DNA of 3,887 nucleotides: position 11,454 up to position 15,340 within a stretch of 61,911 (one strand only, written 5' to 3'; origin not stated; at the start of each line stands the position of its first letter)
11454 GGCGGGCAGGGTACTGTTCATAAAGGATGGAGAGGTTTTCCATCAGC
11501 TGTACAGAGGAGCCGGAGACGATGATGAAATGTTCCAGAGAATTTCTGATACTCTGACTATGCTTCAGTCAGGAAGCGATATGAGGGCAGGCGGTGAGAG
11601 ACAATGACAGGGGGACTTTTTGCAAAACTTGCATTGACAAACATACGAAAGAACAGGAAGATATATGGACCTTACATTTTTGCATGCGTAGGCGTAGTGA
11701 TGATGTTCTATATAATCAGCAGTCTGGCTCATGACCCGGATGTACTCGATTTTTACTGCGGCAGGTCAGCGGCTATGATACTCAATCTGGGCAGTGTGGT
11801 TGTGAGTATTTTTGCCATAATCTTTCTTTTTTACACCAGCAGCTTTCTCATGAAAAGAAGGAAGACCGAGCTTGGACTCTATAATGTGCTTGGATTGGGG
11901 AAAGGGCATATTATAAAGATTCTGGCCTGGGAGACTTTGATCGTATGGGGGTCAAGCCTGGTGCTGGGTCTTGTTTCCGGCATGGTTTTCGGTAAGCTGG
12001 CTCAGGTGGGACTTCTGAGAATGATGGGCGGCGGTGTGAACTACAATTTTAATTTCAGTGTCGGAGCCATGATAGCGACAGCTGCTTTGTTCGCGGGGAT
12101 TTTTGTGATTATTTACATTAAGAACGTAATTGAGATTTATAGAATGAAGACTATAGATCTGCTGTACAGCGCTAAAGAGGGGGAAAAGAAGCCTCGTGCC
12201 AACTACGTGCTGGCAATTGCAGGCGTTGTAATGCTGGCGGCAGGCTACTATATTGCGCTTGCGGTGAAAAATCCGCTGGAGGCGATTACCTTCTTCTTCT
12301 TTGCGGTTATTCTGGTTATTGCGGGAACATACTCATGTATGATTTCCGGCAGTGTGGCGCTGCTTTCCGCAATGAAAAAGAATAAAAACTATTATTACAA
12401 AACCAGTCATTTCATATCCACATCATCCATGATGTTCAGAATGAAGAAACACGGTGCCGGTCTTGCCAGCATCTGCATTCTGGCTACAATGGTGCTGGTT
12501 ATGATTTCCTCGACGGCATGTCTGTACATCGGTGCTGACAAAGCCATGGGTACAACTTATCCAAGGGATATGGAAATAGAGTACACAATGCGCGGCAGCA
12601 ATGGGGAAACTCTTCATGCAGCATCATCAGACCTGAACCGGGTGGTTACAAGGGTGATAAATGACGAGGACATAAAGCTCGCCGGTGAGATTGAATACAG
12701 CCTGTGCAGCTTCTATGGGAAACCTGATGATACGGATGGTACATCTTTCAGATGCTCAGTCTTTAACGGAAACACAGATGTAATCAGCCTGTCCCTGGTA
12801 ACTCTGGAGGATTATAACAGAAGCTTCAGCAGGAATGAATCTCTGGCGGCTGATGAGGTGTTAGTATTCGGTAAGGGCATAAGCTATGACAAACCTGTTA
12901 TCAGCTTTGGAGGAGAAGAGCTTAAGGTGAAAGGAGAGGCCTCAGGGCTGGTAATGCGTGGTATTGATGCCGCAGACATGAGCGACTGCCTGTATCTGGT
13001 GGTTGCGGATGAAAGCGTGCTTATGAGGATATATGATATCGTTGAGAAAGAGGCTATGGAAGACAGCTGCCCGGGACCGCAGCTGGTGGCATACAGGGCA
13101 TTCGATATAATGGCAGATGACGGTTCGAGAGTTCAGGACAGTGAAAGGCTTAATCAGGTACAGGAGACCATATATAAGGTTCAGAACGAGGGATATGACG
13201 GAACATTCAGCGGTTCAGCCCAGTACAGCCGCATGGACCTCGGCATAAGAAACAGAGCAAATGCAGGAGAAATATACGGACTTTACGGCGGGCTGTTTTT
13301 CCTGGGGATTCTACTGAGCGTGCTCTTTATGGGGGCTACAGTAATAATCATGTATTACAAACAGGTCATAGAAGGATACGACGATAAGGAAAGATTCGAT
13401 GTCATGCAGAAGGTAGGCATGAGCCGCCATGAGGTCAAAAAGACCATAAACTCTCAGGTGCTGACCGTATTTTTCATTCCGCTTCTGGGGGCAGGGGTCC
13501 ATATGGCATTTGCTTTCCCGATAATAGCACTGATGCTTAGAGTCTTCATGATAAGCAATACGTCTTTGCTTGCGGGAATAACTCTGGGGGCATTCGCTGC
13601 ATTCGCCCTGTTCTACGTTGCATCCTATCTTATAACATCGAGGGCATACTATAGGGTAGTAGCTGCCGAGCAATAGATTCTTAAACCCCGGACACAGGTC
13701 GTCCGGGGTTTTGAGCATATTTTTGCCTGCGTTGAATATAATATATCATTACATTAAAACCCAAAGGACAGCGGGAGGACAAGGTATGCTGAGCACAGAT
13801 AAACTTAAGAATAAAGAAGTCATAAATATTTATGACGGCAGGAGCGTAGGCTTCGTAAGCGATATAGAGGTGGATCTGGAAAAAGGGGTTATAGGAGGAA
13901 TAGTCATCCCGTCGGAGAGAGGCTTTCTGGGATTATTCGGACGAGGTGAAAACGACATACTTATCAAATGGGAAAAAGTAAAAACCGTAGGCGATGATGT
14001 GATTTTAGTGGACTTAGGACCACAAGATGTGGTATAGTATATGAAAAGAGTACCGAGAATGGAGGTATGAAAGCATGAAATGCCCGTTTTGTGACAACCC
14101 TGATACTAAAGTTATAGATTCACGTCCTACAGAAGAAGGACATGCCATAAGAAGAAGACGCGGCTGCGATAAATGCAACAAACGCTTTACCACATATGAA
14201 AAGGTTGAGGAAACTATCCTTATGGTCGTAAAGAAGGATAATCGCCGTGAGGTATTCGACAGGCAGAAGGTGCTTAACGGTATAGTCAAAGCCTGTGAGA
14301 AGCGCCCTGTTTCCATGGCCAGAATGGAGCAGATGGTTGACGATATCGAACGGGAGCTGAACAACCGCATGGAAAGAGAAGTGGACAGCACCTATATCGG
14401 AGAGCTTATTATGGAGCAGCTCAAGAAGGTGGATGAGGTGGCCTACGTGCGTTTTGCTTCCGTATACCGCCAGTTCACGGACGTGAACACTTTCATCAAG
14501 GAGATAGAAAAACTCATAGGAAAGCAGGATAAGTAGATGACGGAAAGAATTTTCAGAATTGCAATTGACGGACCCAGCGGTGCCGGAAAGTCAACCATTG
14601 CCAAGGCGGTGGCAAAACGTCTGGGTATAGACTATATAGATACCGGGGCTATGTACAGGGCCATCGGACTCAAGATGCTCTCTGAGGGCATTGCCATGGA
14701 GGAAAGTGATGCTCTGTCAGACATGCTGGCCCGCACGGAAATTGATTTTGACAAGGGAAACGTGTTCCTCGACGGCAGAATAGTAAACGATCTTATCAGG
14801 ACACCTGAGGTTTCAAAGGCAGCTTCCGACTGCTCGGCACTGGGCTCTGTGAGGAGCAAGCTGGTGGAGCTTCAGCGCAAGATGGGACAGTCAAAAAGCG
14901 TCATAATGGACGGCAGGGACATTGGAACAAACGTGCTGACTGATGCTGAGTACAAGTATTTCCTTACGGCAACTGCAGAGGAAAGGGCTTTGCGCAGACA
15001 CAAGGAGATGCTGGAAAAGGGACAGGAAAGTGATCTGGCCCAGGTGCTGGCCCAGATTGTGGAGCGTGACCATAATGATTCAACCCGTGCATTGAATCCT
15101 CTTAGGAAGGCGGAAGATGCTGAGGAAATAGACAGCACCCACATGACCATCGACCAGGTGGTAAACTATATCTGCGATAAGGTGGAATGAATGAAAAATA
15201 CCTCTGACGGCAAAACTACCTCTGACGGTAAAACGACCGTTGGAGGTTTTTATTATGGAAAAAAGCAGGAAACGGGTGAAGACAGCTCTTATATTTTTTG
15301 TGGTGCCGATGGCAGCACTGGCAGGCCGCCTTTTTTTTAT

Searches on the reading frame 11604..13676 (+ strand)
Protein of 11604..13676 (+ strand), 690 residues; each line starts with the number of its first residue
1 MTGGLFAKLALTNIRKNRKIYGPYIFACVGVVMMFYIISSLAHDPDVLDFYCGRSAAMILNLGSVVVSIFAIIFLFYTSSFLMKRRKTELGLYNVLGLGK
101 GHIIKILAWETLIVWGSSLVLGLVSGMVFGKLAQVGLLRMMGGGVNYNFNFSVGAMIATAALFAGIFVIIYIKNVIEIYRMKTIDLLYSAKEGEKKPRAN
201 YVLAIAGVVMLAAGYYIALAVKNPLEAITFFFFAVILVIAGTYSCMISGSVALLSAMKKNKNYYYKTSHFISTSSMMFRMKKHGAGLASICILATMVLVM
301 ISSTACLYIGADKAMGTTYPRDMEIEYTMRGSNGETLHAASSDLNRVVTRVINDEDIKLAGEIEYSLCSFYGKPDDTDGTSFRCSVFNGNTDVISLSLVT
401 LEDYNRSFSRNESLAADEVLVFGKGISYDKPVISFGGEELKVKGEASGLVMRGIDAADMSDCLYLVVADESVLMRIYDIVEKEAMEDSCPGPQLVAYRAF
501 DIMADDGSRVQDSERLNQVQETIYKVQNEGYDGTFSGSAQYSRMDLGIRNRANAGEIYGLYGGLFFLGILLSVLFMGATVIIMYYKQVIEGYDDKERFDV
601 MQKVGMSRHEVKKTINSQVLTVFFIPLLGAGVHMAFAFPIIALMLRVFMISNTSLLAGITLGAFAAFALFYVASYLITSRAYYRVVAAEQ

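Call 14: search_protein_families(library=pfam, proteins=[window:11604-13676:+])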
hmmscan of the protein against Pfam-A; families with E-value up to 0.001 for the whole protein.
window:11604-13676:+ (690 aa): 1 family
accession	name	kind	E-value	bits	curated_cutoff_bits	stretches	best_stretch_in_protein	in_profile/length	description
PF02687.27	FtsX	-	8.7e-15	55.3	25.5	2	63-181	3-118/120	FtsX-like permease C-terminal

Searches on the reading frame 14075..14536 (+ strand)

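Call 14: search_protein_families(library=pfam, proteins=[window:14075-14536:+])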
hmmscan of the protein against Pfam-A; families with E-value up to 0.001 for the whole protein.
window:14075-14536:+ (153 aa): 2 families
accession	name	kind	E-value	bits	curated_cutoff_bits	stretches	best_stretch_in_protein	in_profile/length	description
PF22811.2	Zn_ribbon_NrdR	-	1.2e-22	80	27.2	1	1-42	1-42/42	Transcriptional repressor NrdR-like, N-terminal domain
PF03477.21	ATP-cone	-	5.1e-22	78.7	25.8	1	50-136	2-87/88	ATP cone domain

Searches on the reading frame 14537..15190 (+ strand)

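Call 14: search_protein_families(library=pfam, proteins=[window:14537-15190:+])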
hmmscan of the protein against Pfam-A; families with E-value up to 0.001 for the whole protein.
window:14537-15190:+ (217 aa): 7 families
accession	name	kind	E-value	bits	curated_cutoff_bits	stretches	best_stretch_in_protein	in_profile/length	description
PF02224.24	Cytidylate_kin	-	6.6e-74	248.6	26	1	8-216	1-209/211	Cytidylate kinase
PF13189.12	Cytidylate_kin2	-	3.3e-13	50.6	28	1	8-182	2-151/176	Cytidylate kinase-like family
PF13238.12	AAA_18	-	4.3e-07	30.9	29.4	1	8-157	1-111/128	AAA domain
PF13207.12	AAA_17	-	8.1e-07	29.8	27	1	12-84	2-82/136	AAA domain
PF01202.28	SKI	-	0.00017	22.2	22.1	1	15-37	2-24/159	Shikimate kinase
PF00004.35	AAA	-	0.00046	21.1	21.2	0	12-36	5-29/131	ATPase family associated with various cellular activities (AAA)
PF00005.33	ABC_tran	-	0.00099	20.2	25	0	7-29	13-35/137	ABC transporter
